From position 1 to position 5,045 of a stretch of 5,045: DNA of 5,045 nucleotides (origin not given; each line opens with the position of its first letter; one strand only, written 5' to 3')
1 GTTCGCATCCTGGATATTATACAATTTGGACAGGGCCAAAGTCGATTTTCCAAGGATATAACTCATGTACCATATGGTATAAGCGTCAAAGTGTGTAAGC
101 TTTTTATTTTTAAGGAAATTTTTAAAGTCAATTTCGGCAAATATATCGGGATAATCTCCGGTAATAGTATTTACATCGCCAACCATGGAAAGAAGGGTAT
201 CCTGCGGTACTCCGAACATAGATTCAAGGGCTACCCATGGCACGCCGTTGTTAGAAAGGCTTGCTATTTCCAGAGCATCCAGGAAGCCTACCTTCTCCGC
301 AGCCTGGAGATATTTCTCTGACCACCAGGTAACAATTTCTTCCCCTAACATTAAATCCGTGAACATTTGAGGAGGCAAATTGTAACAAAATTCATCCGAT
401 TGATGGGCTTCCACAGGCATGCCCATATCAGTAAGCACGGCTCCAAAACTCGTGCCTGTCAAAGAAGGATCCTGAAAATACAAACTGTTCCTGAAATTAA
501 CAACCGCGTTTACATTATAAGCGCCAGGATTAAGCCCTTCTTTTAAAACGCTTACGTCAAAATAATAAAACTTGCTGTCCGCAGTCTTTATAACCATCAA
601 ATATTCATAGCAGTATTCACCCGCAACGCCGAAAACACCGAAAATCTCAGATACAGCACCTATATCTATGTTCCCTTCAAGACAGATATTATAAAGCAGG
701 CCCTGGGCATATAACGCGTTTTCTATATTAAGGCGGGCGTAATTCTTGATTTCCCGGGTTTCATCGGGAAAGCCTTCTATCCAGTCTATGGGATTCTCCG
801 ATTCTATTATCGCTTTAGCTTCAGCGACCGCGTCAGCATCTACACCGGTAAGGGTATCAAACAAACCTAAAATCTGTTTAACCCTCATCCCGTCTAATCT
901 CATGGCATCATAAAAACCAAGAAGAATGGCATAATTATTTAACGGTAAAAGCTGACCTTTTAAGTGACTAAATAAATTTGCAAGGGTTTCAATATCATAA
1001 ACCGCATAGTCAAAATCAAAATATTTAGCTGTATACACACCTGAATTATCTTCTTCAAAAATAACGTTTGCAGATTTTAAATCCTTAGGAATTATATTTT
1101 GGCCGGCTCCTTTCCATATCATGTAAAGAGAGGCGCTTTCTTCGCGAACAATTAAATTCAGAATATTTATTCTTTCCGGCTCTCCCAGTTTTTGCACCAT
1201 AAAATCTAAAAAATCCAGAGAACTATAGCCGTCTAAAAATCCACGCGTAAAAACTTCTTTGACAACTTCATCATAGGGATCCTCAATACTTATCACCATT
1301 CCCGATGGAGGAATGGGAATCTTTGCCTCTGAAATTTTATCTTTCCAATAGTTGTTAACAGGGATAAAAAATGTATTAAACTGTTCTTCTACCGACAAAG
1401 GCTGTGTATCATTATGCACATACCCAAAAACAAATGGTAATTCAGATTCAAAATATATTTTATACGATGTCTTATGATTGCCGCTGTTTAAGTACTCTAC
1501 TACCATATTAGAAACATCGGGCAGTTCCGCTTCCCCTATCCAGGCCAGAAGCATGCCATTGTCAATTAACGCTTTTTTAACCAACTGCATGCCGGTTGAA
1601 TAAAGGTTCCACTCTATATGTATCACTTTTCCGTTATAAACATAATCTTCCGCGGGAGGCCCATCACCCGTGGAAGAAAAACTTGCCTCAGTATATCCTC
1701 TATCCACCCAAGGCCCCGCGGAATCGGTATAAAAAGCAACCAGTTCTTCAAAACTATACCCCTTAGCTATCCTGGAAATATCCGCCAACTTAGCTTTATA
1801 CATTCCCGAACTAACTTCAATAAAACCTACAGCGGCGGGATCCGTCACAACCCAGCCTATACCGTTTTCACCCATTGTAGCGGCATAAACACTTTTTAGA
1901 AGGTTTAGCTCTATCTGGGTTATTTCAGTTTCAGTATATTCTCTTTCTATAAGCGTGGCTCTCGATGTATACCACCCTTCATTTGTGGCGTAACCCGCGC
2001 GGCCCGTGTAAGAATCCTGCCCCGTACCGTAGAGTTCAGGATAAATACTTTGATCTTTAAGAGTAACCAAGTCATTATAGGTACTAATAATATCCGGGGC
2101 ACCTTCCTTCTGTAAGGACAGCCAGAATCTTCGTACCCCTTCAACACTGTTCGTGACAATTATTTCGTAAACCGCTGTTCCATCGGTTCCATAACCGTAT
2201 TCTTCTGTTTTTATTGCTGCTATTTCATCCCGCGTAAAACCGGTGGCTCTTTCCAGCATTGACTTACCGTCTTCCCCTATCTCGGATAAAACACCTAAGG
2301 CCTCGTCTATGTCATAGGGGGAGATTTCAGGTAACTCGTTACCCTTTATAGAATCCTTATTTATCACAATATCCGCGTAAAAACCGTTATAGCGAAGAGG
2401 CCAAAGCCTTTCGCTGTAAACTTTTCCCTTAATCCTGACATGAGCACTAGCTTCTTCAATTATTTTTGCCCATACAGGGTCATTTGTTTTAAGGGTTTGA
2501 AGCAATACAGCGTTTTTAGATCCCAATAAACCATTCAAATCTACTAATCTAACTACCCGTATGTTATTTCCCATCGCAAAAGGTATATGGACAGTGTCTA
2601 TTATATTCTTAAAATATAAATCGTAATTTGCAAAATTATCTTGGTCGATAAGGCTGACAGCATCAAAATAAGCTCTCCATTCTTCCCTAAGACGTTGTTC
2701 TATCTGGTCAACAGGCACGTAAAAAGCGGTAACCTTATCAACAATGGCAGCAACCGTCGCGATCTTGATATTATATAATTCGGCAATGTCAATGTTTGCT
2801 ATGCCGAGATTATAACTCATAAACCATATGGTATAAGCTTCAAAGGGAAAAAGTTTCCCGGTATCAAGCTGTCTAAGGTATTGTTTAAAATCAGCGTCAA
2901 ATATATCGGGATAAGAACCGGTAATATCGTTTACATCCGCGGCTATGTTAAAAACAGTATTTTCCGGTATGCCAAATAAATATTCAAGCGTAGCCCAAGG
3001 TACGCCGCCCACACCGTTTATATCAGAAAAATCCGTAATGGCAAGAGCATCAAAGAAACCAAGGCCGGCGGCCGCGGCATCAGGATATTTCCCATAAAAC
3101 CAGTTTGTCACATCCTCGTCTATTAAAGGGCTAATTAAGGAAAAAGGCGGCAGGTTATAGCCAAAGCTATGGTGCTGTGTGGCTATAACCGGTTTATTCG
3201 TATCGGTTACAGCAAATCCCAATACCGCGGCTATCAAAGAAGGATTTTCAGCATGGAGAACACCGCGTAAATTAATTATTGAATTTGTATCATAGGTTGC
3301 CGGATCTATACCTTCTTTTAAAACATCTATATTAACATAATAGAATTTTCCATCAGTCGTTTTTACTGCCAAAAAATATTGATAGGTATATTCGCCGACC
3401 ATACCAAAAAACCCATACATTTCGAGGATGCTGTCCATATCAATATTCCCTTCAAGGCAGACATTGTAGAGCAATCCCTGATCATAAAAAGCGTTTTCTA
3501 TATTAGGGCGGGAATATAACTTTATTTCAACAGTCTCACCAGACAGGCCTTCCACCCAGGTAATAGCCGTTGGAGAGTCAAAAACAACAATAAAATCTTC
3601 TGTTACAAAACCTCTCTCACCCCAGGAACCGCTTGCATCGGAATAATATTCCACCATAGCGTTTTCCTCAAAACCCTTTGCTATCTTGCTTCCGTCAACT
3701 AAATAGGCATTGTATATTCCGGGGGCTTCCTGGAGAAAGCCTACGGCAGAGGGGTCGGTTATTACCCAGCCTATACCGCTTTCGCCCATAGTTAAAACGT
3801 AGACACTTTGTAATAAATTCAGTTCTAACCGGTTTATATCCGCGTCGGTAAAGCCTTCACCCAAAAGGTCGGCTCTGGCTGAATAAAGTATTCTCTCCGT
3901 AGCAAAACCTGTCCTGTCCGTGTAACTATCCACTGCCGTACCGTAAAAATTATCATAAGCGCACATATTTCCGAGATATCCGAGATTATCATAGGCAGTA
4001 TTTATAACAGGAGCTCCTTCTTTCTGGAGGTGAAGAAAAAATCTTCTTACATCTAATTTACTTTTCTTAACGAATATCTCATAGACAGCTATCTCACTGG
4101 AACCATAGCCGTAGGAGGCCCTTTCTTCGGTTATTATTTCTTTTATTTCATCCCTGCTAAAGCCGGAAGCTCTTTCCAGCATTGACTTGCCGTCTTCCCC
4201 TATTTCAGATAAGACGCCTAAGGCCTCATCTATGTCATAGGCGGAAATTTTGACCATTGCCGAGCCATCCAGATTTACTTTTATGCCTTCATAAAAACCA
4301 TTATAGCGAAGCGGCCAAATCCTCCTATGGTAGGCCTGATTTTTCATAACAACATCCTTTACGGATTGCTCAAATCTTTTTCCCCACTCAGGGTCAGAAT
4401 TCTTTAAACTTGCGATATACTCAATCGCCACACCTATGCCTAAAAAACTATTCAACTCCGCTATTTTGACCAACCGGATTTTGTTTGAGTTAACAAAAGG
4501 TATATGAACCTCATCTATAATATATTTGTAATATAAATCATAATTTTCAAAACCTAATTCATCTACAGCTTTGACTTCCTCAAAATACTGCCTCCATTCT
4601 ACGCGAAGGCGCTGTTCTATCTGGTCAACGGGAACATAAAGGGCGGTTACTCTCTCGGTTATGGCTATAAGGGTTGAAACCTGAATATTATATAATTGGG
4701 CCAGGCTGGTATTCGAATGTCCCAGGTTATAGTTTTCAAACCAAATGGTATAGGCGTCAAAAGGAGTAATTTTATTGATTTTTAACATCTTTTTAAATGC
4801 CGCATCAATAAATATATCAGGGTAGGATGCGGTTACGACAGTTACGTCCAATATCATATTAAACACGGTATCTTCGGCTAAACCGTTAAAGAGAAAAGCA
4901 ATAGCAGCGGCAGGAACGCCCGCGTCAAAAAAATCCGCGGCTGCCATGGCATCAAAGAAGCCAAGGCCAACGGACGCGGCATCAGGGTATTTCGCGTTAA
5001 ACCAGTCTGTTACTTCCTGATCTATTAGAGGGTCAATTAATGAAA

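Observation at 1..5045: The entire window is one stop-free 1,681-codon minus-strand frame that the supplied ORF track does not list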

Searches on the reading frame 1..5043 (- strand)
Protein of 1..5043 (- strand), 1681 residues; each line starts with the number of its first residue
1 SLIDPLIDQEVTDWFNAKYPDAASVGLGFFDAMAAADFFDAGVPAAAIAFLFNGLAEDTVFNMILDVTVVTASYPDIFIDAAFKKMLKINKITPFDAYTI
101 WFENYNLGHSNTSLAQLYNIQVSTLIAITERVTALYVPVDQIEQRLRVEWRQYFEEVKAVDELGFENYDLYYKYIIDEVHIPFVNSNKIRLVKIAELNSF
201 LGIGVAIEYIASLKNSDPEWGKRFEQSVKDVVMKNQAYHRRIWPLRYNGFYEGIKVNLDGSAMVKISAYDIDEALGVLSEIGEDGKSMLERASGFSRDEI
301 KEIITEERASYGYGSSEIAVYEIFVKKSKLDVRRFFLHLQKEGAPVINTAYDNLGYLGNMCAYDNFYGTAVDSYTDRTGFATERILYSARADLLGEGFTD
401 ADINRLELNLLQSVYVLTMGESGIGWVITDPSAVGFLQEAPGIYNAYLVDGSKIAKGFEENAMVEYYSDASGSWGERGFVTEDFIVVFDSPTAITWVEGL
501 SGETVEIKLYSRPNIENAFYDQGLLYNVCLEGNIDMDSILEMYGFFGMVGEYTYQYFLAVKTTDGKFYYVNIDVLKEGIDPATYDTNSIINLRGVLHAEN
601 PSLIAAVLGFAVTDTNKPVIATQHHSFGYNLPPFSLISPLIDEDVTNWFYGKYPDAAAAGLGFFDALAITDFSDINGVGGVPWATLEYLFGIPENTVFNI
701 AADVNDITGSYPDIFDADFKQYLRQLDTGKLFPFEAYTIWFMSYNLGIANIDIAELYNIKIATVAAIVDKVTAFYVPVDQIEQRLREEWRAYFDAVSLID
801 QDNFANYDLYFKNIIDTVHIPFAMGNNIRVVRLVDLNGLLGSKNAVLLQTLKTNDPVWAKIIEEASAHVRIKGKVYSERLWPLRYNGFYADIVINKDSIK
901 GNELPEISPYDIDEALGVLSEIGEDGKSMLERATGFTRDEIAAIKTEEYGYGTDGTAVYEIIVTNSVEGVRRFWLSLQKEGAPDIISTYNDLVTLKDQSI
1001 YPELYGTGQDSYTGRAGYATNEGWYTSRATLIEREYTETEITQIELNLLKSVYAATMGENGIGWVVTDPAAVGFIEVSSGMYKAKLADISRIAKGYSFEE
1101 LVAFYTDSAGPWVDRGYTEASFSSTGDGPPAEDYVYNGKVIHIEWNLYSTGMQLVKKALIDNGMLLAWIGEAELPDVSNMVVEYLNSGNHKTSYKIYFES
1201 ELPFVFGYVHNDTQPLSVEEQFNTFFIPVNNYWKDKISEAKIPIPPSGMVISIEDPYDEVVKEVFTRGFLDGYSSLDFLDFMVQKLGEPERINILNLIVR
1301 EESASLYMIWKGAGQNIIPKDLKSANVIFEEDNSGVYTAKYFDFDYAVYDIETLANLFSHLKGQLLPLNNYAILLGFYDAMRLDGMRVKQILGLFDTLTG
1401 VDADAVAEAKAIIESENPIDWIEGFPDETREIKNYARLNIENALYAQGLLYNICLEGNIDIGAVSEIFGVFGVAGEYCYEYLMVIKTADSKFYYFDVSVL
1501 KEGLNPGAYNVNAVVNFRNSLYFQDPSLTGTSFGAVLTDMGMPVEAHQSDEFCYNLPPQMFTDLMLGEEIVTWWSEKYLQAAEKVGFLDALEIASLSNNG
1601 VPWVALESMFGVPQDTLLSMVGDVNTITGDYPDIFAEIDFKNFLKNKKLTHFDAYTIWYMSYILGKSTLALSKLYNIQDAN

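Call 4: search_protein_families(library=pfam, proteins=[window:1-5043:-], max_evalue=1)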
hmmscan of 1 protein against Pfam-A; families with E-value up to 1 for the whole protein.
window:1-5043:- (1681 aa): 1 family
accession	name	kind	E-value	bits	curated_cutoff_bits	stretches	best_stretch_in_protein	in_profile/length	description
PF04001.18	Vhr1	-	0.055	14.2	25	0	940-972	51-83/91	Transcription factor Vhr1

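Call 5: search_protein_families(library=ncbifam, proteins=[window:1-5043:-], max_evalue=1)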
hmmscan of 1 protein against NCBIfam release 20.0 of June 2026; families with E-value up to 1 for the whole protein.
window:1-5043:- (1681 aa): 2 families
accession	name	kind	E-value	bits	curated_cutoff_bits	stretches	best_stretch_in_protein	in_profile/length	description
NF045978.1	ComEA_MAG0490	equivalog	0.086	12.6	98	1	147-213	60-127/162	MAG0490 family ComEA-like DNA-binding protein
NF053777.1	Saro0803TransReg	equivalog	0.19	11.4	200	0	738-772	42-76/140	Saro_0803 family transcriptional regulator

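Call 6: search_solved_structures(query=window:1-5043:-, max_evalue=1)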
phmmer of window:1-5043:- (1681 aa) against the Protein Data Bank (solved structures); distinct sequences matched with E-value up to 1: 0.

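Call 10: find_homologous_proteins(query=window:1-5043:-)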
Query window:1-5043:- (1681 aa): 2 proteins with E <= 0.001 among 8000 candidates.
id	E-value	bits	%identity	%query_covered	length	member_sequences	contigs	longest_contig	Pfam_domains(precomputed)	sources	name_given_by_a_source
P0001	0.0e+0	2446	96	66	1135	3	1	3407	-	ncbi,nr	ncbi:MAG: hypothetical protein KAQ99_07640, partial [Candidatus Aureabacteria bacterium]|nr:hypothet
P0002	0.0e+0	1708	99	34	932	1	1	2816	-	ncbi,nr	ncbi:MAG: hypothetical protein KAQ99_08045, partial [Candidatus Aureabacteria bacterium]|nr:hypothet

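Call 11: search_protein_families(library=phrogs, proteins=[window:1-5043:-], max_evalue=1)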
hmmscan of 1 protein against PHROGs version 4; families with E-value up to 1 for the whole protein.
window:1-5043:- (1681 aa): 3 families
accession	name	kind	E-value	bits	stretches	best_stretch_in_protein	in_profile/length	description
phrog_25284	-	unknown function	0.08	14.6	0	728-763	19-53/68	-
phrog_30671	-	unknown function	0.57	11.3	0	745-768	29-52/82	-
phrog_20937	-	unknown function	0.62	11.4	0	199-229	40-70/71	-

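Call 12: search_protein_families(library=padloc, proteins=[window:1-5043:-], max_evalue=1)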
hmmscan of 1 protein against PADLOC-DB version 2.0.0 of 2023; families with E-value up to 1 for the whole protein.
window:1-5043:- (1681 aa): 0 families

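Call 15: find_related_loci(query=window:1-5043:-, collection=genome_contigs, flank=10000)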
Query window:1-5043:- (1681 aa) in genome_contigs; peptide patterns used: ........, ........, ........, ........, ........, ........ (x = any residue, [..] = any of these).
22 stretches matched a pattern; 2 encode a relative of the query (tblastn E <= 1e-3); 1 distinct loci.
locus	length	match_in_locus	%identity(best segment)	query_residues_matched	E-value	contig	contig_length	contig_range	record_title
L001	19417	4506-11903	87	1-1681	0e+0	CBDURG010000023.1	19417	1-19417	MAG TPA_asm: uncultured bacterium isolate SRR21487744_concoct_83 genome assembly, contig: ERZ25748493.696, whole genome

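Call 23: find_encoding_contigs(protein=P0001, flank=10000)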
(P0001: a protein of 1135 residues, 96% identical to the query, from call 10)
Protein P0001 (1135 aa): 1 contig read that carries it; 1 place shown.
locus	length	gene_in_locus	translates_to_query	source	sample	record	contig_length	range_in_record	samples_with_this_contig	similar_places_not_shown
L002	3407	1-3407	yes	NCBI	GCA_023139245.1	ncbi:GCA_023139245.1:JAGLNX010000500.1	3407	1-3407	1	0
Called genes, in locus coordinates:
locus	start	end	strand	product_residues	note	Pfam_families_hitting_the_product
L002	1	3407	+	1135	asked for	?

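Call 24: find_encoding_contigs(protein=P0002, flank=10000)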
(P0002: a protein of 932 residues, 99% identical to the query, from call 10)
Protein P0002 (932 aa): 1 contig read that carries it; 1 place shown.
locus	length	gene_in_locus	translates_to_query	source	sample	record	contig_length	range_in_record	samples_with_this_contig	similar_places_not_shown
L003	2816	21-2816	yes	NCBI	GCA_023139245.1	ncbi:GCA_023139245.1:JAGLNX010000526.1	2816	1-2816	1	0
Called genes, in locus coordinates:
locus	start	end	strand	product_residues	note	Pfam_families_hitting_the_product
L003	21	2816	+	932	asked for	?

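Call 26: search_protein_families(library=pfam, proteins=[L001:1635-10634:+, L001:10635-19415:+, L001:2-652:+], max_evalue=0.1)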
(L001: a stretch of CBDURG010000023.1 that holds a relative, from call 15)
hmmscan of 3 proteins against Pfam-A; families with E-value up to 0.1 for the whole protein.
L001:1635-10634:+ (3000 aa): 6 families
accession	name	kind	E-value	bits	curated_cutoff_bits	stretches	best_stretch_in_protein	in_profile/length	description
PF24706.1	DUF7669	-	0.00029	21.4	23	0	2378-2395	22-39/75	Domain of unknown function (DUF7669)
PF08587.17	UBA_2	-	0.014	15.9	23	0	2023-2050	7-31/45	Ubiquitin associated domain (UBA)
PF11569.14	Homez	-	0.014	15.6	21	0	1113-1127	40-54/57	Homeodomain leucine-zipper encoding, Homez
PF22448.1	RepB_primase_C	-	0.02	15.2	26.1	0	2027-2044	15-32/54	RepB DNA-primase C-terminal helical domain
PF02559.22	CarD_TRCF_RID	-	0.029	14.9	23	0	1869-1883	41-54/57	CarD-like/TRCF RID domain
PF07107.17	WI12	-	0.061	14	27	0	193-237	29-73/104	Wound-induced protein WI12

L001:10635-19415:+ (2927 aa): 1 family
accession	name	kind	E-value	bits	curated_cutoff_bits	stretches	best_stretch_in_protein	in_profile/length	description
PF23307.1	SAM_KIDINS220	-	0.044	14.1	27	0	123-159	4-40/90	Kinase D-interacting substrate of 220 kDa-like, SAM domain-like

L001:2-652:+ (217 aa): 0 families

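Call 56: find_related_loci(query=window:1-5043:-, collection=metagenome_contigs, flank=10000)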
Query window:1-5043:- (1681 aa) in metagenome_contigs; peptide patterns used: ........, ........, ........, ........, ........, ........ (x = any residue, [..] = any of these).
24 stretches matched a pattern, but none encodes a relative of the query by tblastn (E <= 1e-3).

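Call 68: search_protein_families(library=pfam, proteins=[L001:16620-19415:+], max_evalue=1)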
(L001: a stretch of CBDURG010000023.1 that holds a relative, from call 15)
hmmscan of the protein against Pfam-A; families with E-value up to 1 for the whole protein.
L001:16620-19415:+ (932 aa): 0 families

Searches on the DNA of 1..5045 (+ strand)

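Call 69: search_rna_families(source=window, threshold=gathering)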
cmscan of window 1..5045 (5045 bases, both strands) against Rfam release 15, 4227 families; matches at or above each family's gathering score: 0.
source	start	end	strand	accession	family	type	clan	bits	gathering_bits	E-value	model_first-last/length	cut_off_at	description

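Call 71: search_dna_similar(query=window:1-5045:+, collection=phages, mode=near)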
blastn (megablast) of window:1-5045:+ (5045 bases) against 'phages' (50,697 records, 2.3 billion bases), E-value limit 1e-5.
No match.

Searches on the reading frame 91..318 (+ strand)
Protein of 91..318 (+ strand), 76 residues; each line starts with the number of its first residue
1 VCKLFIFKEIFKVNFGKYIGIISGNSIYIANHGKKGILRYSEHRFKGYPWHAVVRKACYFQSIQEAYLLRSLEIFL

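Call 93: search_protein_families(library=pfam, proteins=[window:91-318:+], max_evalue=0.1)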
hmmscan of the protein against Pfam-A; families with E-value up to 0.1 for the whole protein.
window:91-318:+ (76 aa): 0 families
